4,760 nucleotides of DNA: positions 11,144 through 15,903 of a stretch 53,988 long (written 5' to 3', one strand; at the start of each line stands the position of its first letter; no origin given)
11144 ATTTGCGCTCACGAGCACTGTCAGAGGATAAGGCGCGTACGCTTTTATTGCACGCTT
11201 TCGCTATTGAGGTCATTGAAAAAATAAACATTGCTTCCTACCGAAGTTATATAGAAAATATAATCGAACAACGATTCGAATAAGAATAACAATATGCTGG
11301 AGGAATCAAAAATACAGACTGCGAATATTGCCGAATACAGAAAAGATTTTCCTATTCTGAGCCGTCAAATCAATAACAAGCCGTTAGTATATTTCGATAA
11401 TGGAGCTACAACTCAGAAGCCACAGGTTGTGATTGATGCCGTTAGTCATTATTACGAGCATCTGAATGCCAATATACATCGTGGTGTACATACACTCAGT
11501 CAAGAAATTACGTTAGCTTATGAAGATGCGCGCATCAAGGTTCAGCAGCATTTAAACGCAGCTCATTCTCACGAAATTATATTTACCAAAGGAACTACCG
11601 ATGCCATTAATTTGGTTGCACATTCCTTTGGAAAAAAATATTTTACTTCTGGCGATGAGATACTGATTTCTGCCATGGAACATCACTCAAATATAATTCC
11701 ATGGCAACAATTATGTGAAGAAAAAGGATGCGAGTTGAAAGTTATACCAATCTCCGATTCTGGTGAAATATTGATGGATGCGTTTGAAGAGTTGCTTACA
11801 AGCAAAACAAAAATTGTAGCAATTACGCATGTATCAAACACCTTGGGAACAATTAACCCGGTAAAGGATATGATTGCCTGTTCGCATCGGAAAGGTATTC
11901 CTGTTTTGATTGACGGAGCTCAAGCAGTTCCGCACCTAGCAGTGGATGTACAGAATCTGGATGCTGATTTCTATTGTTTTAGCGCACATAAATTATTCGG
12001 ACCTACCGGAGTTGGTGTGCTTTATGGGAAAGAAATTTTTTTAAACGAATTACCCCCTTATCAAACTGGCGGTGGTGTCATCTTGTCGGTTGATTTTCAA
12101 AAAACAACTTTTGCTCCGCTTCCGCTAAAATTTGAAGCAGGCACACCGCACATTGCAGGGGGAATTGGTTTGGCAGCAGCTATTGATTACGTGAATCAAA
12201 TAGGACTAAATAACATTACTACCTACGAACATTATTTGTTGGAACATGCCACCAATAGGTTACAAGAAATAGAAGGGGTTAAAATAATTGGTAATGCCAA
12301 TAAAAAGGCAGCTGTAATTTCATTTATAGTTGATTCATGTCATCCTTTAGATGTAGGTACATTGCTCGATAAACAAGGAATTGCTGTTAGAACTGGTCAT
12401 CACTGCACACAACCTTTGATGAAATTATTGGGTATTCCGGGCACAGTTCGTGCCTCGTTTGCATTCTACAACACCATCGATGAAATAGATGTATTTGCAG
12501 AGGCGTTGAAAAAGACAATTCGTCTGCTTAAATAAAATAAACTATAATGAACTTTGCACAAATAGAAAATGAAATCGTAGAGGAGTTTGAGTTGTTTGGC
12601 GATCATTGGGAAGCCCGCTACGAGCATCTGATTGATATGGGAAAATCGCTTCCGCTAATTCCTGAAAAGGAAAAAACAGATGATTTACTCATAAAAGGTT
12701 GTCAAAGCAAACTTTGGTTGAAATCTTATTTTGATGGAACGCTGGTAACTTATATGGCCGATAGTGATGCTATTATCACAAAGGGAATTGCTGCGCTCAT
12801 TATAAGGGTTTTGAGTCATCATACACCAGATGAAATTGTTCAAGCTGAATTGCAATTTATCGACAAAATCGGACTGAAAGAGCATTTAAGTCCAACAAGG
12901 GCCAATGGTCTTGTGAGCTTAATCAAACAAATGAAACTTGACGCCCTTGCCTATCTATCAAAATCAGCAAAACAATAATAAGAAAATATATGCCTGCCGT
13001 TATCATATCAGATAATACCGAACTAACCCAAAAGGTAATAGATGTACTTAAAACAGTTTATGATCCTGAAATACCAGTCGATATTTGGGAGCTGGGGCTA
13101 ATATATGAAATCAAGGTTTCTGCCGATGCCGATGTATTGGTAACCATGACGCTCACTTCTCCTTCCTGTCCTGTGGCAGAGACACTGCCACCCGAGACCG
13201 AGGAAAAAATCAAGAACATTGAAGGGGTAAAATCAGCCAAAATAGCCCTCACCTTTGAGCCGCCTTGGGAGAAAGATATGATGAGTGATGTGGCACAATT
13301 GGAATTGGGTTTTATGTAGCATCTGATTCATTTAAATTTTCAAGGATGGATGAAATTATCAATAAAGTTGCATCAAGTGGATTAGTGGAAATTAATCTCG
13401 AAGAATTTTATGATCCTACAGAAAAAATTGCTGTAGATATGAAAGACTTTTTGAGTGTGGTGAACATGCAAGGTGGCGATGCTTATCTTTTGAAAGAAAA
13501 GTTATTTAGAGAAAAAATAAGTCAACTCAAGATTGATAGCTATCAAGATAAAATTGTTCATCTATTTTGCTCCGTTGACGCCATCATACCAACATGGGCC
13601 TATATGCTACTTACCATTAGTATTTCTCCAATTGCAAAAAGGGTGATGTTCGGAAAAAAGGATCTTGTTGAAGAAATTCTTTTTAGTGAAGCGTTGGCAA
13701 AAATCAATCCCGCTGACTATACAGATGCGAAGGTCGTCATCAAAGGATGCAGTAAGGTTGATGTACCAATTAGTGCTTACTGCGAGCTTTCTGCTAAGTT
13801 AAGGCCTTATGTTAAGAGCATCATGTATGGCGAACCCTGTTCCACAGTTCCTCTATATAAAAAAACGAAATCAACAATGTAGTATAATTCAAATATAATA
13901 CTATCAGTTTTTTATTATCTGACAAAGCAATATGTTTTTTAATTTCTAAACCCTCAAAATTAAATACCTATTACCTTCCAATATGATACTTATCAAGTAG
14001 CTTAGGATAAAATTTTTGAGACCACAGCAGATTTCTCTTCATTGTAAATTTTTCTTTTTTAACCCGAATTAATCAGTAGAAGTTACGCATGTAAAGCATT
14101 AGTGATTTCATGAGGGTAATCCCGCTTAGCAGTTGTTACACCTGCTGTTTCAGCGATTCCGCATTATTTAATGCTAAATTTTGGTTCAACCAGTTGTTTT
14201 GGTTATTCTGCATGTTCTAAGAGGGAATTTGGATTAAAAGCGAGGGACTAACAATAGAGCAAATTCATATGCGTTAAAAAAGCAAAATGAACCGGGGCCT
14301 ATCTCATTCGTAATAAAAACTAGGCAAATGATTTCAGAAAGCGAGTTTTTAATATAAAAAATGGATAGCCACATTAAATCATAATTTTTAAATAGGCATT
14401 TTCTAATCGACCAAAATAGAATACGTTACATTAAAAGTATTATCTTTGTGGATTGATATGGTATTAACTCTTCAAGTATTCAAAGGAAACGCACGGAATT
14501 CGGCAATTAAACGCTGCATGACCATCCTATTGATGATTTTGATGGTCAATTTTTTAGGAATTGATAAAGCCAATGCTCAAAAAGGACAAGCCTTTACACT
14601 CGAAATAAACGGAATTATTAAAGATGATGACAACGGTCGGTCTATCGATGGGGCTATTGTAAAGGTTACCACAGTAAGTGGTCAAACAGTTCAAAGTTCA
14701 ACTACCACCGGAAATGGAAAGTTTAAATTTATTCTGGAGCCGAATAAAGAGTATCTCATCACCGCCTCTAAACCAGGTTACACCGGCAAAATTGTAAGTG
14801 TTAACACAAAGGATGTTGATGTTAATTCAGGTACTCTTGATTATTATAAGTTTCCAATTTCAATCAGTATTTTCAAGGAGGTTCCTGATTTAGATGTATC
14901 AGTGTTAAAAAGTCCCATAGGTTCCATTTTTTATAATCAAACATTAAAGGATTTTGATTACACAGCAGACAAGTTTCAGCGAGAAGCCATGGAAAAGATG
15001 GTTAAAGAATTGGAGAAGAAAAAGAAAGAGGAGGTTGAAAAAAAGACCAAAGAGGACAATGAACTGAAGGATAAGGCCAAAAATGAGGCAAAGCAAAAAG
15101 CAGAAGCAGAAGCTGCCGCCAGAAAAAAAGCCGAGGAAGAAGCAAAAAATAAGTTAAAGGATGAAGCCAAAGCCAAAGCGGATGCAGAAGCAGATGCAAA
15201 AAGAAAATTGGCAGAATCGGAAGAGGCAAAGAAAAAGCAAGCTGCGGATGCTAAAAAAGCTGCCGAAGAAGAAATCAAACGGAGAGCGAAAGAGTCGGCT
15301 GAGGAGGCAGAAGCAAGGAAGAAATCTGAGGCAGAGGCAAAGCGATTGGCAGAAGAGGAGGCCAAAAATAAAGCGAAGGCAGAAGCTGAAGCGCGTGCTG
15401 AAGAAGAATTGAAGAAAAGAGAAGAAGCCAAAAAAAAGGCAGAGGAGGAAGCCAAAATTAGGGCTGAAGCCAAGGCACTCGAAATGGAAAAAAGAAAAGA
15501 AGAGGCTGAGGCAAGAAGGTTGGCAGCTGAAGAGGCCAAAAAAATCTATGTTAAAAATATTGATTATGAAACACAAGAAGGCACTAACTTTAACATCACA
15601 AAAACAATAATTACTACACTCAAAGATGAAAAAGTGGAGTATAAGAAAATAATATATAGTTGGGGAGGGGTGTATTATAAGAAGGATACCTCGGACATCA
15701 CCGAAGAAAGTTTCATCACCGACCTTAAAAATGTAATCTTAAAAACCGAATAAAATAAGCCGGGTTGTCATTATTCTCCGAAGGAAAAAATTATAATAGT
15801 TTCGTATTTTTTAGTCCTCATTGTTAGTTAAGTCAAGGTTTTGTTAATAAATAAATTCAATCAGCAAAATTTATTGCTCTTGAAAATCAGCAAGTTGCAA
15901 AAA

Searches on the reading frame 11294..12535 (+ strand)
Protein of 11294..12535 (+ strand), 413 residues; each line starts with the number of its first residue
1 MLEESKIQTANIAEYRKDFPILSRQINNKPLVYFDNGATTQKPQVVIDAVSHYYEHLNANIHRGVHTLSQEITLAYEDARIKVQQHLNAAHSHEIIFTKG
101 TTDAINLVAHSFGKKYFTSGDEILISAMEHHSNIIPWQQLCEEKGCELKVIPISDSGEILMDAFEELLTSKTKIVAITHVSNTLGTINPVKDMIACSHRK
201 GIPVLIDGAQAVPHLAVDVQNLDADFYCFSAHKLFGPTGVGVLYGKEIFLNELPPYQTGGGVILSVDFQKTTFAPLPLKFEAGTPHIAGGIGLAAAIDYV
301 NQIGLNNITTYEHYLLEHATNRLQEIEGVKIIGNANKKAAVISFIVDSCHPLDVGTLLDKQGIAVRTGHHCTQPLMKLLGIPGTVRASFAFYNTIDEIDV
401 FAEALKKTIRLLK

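Call 8: search_protein_families(library=pfam, proteins=[window:11294-12535:+])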
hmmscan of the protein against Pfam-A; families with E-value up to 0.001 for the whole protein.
window:11294-12535:+ (413 aa): 4 families
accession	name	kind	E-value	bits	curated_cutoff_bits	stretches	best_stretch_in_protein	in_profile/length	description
PF00266.25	Aminotran_5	-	1.9e-147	491.5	21.5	1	32-401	1-371/371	Aminotransferase class-V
PF00155.27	Aminotran_1_2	-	9.3e-10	38.7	19.7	1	86-252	60-240/361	Aminotransferase class I and II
PF01053.26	Cys_Met_Meta_PP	-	1.5e-05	24.2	27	1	116-234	87-199/381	Cys/Met metabolism PLP-dependent enzyme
PF01041.23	DegT_DnrJ_EryC1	-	0.00055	19.7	19.8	1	95-214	42-152/360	DegT/DnrJ/EryC1/StrS aminotransferase family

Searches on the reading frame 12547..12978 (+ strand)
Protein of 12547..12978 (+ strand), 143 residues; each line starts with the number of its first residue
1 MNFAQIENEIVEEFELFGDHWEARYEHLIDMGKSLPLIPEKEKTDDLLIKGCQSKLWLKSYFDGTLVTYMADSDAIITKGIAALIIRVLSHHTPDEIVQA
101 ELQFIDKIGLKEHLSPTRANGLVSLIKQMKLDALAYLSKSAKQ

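Call 8: search_protein_families(library=pfam, proteins=[window:12547-12978:+])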
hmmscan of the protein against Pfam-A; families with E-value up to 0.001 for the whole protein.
window:12547-12978:+ (143 aa): 1 family
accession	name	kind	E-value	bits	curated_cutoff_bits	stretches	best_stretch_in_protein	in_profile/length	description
PF02657.20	SufE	-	3.7e-41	140.2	27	1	12-130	2-119/121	Fe-S metabolism associated domain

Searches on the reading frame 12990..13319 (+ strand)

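Call 8: search_protein_families(library=pfam, proteins=[window:12990-13319:+])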
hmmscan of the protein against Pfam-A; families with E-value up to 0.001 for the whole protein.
window:12990-13319:+ (109 aa): 1 family
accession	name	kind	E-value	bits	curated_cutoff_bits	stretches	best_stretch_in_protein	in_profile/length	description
PF01883.24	FeS_assembly_P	-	7.3e-20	71.5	23.5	1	14-84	2-72/73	Iron-sulfur cluster assembly protein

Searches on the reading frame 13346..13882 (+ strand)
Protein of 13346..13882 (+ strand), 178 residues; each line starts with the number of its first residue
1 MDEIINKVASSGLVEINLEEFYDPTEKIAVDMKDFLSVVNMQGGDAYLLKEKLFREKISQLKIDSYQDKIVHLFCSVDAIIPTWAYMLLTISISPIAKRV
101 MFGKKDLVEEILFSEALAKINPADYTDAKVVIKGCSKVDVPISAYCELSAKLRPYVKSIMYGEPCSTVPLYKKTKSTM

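Call 8: search_protein_families(library=pfam, proteins=[window:13346-13882:+])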
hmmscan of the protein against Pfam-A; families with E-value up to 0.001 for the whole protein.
window:13346-13882:+ (178 aa): 1 family
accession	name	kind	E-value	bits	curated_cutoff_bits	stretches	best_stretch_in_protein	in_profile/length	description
PF10652.14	DUF2480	-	2.4e-60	203.6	25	1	2-173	1-165/165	Protein of unknown function (DUF2480)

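Call 24: find_encoding_contigs(protein=window:13346-13882:+, flank=3000, max_places=10)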
Protein window:13346-13882:+ (178 aa): 16 contigs read that carry it; 10 places shown.
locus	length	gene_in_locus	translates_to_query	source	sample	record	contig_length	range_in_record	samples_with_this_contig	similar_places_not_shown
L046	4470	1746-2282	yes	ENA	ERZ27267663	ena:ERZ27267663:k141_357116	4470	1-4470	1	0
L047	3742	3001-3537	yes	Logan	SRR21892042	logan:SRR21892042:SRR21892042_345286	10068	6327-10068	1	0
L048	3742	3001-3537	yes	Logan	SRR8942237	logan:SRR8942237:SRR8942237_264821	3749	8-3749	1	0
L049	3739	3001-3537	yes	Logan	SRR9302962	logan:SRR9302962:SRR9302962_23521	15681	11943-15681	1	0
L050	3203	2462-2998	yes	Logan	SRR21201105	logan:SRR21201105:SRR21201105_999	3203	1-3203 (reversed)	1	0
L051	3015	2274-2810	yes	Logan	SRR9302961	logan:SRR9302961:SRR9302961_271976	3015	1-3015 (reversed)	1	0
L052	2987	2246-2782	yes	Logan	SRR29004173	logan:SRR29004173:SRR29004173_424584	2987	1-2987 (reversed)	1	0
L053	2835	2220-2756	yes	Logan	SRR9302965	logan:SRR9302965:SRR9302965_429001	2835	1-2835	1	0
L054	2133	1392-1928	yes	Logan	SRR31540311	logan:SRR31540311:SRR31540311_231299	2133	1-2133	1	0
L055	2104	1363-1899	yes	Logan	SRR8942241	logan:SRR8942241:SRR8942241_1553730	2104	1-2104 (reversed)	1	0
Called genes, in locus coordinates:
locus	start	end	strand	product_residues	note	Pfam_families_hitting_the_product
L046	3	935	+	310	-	?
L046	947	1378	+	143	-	PF02657:SufE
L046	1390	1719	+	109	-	PF01883:FeS_assembly_P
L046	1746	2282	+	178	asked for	PF10652:DUF2480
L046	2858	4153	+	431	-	PF13620:CarboxypepD_reg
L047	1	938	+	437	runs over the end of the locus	PF19295:SufBD_N, PF01458:SUFBD_core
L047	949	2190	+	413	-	PF00155:Aminotran_1_2, PF00266:Aminotran_5, PF01053:Cys_Met_Meta_PP (faint)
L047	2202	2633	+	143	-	PF02657:SufE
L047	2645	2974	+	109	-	PF01883:FeS_assembly_P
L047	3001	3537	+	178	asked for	PF10652:DUF2480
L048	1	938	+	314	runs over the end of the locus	?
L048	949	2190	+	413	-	PF00155:Aminotran_1_2, PF00266:Aminotran_5, PF01053:Cys_Met_Meta_PP (faint)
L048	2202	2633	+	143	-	PF02657:SufE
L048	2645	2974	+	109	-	PF01883:FeS_assembly_P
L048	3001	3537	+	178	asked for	PF10652:DUF2480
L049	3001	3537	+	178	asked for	PF10652:DUF2480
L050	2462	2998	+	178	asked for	PF10652:DUF2480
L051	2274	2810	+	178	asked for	PF10652:DUF2480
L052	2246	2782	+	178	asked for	PF10652:DUF2480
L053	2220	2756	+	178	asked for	PF10652:DUF2480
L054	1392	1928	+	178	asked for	PF10652:DUF2480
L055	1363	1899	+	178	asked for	PF10652:DUF2480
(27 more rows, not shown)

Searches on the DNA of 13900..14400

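Call 4: search_rna_families(source=window, start=13900, end=14400, threshold=evalue, max_evalue=10, show_alignments=3)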
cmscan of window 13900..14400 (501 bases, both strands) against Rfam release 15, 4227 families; matches with E-value up to 10: 3.
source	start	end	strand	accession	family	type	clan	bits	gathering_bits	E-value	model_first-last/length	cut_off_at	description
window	13914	13955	+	RF01885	HSR-omega_1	Gene; lncRNA;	-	16.4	80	4.1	1-78/78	no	Heat shock gene hsromega conserved region 1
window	14166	14228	+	RF02300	TtnuCD24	Gene; snRNA; snoRNA; CD-box;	-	15.6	75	5.8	1-58/58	no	Tetrahymena snoRNA TtnuCD24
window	13975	14046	-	RF01201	snR40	Gene; snRNA; snoRNA; CD-box;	CL00054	12.2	50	9.6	1-93/93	no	Small nucleolar RNA snR40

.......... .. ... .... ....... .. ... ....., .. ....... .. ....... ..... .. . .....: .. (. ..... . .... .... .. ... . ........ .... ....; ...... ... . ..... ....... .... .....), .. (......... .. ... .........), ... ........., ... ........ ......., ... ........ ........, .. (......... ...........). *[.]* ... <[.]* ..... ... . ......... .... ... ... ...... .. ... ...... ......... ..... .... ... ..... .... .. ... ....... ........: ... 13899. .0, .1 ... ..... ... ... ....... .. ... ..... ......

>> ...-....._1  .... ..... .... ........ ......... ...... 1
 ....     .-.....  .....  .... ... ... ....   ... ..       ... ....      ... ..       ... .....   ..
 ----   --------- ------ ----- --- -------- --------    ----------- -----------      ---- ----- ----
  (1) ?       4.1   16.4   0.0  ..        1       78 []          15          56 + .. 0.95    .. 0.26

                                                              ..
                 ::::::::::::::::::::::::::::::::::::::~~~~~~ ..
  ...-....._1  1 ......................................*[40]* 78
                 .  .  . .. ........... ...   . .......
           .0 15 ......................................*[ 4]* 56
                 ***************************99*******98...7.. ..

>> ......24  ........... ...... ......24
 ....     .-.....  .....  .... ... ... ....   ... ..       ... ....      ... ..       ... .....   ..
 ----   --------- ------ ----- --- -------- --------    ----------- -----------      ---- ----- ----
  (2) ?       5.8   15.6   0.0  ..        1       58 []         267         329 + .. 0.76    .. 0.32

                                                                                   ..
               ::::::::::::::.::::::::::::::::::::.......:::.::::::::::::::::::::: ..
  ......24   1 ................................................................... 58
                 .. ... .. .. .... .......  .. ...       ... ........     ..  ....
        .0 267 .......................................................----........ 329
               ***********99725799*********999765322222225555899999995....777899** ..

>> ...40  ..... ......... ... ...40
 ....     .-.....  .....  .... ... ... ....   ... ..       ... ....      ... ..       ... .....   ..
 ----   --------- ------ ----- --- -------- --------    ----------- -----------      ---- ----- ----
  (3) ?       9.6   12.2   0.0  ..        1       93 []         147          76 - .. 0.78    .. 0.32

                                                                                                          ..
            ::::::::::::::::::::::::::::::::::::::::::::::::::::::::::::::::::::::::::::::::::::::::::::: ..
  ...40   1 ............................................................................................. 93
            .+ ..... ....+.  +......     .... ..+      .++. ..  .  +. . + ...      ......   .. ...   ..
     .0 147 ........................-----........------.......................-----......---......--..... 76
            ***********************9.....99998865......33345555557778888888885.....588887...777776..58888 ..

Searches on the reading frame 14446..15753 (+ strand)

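Call 8: search_protein_families(library=pfam, proteins=[window:14446-15753:+])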
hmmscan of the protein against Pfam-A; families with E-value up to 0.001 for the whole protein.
window:14446-15753:+ (435 aa): 3 families
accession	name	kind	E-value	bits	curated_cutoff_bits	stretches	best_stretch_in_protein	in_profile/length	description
PF13620.12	CarboxypepD_reg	-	1e-10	42.2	32.3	1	54-118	2-65/82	Carboxypeptidase regulatory-like domain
PF17210.9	SdrD_B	-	6.5e-05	23.5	29.7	1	55-113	14-70/112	SdrD B-like domain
PF13715.12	CarbopepD_reg_2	-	0.00051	20.4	32.2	1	54-123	1-66/88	CarboxypepD_reg-like domain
